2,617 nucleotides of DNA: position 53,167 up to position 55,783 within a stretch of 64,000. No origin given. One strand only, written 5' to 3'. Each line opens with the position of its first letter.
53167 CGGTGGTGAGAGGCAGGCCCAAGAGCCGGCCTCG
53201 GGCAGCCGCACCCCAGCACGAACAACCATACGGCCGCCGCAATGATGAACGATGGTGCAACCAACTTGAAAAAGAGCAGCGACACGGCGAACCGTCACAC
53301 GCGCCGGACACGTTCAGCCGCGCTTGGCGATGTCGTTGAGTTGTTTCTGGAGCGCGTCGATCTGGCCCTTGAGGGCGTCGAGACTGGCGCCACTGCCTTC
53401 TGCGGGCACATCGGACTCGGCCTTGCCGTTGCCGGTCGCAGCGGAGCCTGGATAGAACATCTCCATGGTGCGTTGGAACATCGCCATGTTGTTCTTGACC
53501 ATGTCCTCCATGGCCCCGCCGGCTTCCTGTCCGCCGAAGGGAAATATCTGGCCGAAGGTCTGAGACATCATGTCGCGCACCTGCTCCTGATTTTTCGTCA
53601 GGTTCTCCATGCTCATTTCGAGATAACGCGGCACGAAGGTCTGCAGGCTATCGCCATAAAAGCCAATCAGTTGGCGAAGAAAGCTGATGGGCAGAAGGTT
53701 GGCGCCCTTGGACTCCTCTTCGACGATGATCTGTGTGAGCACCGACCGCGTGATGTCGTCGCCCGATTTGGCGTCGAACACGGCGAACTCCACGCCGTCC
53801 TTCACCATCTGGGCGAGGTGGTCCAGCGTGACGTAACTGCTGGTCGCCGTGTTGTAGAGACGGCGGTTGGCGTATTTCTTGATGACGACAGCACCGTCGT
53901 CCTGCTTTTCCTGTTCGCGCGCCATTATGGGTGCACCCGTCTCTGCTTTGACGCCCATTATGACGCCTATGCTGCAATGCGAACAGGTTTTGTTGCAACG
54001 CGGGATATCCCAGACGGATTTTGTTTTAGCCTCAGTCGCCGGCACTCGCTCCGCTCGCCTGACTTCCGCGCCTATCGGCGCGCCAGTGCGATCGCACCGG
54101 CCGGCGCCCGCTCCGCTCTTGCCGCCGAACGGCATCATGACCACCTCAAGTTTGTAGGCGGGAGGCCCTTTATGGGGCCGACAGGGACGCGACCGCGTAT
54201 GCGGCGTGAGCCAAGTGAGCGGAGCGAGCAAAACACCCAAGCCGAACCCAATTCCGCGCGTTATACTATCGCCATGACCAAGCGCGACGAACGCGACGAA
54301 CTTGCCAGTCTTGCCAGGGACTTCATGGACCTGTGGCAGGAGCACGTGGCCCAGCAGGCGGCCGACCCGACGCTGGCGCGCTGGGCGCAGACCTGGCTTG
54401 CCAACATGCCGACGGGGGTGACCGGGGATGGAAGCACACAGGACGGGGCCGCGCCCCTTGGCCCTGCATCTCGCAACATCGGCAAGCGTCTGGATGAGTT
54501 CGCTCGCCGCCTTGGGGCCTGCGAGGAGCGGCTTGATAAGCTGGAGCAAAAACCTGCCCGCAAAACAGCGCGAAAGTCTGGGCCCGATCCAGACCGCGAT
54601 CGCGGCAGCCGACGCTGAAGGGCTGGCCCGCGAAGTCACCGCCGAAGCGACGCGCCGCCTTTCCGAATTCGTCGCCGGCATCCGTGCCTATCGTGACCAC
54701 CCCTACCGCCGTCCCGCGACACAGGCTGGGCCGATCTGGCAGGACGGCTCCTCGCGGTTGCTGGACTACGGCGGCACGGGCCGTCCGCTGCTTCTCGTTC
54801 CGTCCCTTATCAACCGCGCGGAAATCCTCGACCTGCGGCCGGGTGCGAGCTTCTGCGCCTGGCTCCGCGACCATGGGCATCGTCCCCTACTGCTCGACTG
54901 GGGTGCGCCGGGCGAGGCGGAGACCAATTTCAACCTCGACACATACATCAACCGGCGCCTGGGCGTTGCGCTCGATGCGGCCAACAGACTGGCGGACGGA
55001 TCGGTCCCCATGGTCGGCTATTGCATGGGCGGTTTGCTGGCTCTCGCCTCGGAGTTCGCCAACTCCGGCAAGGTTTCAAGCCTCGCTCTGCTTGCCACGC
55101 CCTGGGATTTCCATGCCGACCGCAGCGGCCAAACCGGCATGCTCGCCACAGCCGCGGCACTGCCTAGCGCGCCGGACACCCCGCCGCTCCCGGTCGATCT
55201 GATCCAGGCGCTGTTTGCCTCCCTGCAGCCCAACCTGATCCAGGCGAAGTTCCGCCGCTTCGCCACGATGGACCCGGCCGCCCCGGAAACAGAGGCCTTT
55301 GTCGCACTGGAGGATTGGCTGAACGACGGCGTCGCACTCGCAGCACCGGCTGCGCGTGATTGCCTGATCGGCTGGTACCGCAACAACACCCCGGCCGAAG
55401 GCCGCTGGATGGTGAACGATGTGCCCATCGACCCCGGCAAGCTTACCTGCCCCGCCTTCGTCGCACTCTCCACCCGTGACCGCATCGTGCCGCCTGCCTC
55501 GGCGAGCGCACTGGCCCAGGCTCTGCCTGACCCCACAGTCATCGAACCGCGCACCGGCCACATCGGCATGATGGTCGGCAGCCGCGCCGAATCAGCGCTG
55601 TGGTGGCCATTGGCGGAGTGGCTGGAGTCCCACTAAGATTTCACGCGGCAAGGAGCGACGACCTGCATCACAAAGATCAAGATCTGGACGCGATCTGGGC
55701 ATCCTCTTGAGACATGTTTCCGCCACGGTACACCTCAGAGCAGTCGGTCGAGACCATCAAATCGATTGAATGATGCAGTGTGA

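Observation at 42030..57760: A mosaic MITE/RIME-like intergenic repeat family present in three copies, two of them splitting the PHA operon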

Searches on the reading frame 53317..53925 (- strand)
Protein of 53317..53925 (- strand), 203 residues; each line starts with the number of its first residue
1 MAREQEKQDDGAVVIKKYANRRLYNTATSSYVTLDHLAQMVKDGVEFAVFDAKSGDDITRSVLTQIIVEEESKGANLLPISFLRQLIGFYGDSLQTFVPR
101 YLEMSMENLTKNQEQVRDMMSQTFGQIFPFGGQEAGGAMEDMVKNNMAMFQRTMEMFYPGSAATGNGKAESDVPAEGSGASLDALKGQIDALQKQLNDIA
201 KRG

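Call 9: search_protein_families(library=pfam, proteins=[window:53317-53925:-])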
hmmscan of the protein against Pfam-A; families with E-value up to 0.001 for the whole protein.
window:53317-53925:- (203 aa): 2 families
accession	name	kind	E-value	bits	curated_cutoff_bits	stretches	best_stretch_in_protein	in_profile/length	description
PF07879.16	PHB_acc_N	-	1.6e-31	108.6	25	1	14-74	1-61/61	PHB/PHA accumulation regulator DNA-binding domain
PF05233.18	PHB_acc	-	1.8e-17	63.5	27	1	78-117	1-40/40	PHB accumulation regulatory domain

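Call 67: search_protein_families(library=ncbifam, proteins=[window:53317-53925:-], max_evalue=0.01)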
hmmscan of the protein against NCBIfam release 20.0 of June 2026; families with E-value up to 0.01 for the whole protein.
window:53317-53925:- (203 aa): 1 family
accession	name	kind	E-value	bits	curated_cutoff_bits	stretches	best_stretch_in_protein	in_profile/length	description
TIGR01848.1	PHA_reg_PhaR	equivalog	8.9e-48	161.2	109.45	1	13-118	1-106/107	polyhydroxyalkanoate synthesis repressor PhaR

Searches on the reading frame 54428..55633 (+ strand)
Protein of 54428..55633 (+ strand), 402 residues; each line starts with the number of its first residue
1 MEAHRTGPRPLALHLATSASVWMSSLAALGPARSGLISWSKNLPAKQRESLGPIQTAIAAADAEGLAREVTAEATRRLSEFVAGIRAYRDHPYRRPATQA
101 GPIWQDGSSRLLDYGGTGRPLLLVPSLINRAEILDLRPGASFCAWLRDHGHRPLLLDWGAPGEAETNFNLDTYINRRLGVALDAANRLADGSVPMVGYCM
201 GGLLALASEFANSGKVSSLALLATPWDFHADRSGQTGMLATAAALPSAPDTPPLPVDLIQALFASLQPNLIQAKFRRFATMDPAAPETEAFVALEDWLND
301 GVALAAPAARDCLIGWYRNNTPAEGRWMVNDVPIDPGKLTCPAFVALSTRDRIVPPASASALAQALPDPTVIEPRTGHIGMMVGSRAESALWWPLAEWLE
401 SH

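Call 9: search_protein_families(library=pfam, proteins=[window:54428-55633:+])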
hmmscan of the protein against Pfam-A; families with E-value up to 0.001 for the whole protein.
window:54428-55633:+ (402 aa): 1 family
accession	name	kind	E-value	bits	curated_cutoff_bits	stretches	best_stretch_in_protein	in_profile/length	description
PF00561.26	Abhydrolase_1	-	4.6e-10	40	25.8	1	147-384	24-244/245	alpha/beta hydrolase fold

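Call 67: search_protein_families(library=ncbifam, proteins=[window:54428-55633:+], max_evalue=0.01)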
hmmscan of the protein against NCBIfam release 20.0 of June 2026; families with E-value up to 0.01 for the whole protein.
window:54428-55633:+ (402 aa): 6 families
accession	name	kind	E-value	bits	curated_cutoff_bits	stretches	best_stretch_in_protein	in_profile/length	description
TIGR01836.1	PHA_synth_III_C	subfamily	1.8e-38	132.5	365.3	1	98-402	37-350/350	class III poly(R)-hydroxyalkanoic acid synthase subunit PhaC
TIGR01838.1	PHA_synth_I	subfamily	5.4e-22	77.9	622.65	1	119-383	189-459/532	class I poly(R)-hydroxyalkanoic acid synthase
NF005898.0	PRK07868.1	equivalog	4.3e-14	51.2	925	2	291-400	252-359/994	acyl-CoA synthetase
TIGR01839.1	PHA_synth_II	subfamily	4.9e-10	38.1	855.4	1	118-358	215-459/560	class II poly(R)-hydroxyalkanoic acid synthase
NF051488.1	bifunc_PcaDC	exception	0.0002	20.7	390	0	155-229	41-116/375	bifunctional 3-oxoadipate enol-lactonase/4-carboxymuconolactone decarboxylase PcaDC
TIGR01738.1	bioH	equivalog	0.0014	18.3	206.95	0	186-237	60-111/245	pimeloyl-ACP methyl ester esterase BioH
